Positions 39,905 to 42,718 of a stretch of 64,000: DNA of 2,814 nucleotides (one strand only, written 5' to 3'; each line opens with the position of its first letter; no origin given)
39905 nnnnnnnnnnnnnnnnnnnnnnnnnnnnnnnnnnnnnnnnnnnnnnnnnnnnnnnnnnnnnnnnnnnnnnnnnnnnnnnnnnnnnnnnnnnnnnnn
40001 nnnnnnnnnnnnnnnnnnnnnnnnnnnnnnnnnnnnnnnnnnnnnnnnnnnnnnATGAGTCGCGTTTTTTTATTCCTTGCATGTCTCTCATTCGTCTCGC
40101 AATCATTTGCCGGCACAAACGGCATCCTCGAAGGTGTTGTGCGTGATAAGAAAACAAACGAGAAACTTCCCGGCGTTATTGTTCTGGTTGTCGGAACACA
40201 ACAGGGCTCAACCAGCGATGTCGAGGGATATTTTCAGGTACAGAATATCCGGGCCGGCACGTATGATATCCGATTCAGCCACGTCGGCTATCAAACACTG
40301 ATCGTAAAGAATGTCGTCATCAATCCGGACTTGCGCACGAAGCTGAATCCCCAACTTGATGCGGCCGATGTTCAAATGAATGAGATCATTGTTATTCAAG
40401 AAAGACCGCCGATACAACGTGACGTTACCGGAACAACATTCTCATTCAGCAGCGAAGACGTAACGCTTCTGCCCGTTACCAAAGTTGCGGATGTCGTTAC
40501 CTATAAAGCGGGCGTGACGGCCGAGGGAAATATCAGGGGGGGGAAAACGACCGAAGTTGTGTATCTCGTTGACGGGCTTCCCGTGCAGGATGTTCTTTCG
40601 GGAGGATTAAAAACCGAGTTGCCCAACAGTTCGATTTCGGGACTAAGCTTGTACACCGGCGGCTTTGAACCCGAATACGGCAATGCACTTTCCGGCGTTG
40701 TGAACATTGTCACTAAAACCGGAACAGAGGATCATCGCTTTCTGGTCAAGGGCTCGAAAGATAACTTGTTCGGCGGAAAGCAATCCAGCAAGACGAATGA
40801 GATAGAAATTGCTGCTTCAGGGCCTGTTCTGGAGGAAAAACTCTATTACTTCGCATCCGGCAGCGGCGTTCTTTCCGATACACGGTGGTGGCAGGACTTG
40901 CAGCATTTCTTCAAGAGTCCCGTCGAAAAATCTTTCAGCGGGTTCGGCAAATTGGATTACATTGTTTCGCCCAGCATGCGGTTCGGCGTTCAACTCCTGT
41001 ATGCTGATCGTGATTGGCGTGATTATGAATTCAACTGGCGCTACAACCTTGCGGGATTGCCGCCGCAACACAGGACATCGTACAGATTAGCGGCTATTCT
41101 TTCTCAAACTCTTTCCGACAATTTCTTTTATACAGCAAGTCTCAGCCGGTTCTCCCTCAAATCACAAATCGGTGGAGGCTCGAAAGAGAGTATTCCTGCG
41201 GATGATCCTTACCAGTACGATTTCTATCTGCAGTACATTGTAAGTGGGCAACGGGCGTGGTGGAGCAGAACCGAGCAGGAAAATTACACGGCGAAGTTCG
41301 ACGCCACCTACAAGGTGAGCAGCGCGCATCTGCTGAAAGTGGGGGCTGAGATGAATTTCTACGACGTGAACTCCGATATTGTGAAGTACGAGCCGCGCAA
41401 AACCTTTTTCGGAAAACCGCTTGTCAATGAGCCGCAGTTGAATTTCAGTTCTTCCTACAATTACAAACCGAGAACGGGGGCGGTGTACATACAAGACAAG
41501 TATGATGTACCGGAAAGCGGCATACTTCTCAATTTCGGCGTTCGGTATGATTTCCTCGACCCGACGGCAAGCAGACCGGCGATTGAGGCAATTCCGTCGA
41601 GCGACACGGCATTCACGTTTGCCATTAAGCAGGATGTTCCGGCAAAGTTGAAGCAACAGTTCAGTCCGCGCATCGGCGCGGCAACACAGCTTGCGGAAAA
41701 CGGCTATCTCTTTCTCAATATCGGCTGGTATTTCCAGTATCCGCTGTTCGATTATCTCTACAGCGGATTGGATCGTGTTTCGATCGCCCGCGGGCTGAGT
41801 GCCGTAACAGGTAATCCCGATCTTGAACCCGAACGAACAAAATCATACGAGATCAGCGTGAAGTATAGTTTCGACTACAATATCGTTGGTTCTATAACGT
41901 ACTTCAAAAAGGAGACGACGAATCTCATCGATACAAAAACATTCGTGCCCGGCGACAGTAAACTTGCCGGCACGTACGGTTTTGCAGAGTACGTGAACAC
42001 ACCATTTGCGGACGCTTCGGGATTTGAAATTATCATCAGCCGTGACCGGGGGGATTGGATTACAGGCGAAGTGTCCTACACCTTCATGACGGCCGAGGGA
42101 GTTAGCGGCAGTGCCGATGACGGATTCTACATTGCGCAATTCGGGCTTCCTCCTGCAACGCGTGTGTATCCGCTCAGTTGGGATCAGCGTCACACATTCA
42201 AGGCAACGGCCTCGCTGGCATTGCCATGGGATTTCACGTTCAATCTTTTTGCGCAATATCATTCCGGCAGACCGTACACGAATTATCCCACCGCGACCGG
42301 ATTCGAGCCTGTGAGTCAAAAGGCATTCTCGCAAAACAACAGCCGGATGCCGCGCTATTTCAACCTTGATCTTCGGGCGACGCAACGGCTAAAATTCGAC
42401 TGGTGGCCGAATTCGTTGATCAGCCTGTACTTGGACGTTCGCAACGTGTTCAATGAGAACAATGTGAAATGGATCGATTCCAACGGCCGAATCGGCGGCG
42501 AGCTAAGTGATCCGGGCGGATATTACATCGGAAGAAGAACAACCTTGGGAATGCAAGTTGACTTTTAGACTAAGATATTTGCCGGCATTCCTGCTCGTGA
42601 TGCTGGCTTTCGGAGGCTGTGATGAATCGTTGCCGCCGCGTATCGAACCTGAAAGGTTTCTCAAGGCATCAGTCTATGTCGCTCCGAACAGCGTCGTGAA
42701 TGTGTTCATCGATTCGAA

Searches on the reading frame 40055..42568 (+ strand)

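Call 7: search_protein_families(library=pfam, proteins=[window:40055-42568:+], max_evalue=0.00001)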
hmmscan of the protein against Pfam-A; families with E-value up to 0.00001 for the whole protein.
window:40055-42568:+ (837 aa): 4 families
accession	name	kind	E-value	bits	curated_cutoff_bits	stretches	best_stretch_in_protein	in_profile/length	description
PF00593.30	TonB_dep_Rec_b-barrel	-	2.3e-27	97.4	27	1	315-798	49-436/436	TonB dependent receptor-like, beta-barrel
PF13715.12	CarbopepD_reg_2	-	1.4e-19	70.3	32.2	1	26-113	2-88/88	CarboxypepD_reg-like domain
PF14905.12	OMP_b-brl_3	-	1.2e-13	51.3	27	1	406-744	52-343/408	Outer membrane protein beta-barrel family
PF13620.12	CarboxypepD_reg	-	6.8e-13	49.2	32.3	1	25-101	2-81/82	Carboxypeptidase regulatory-like domain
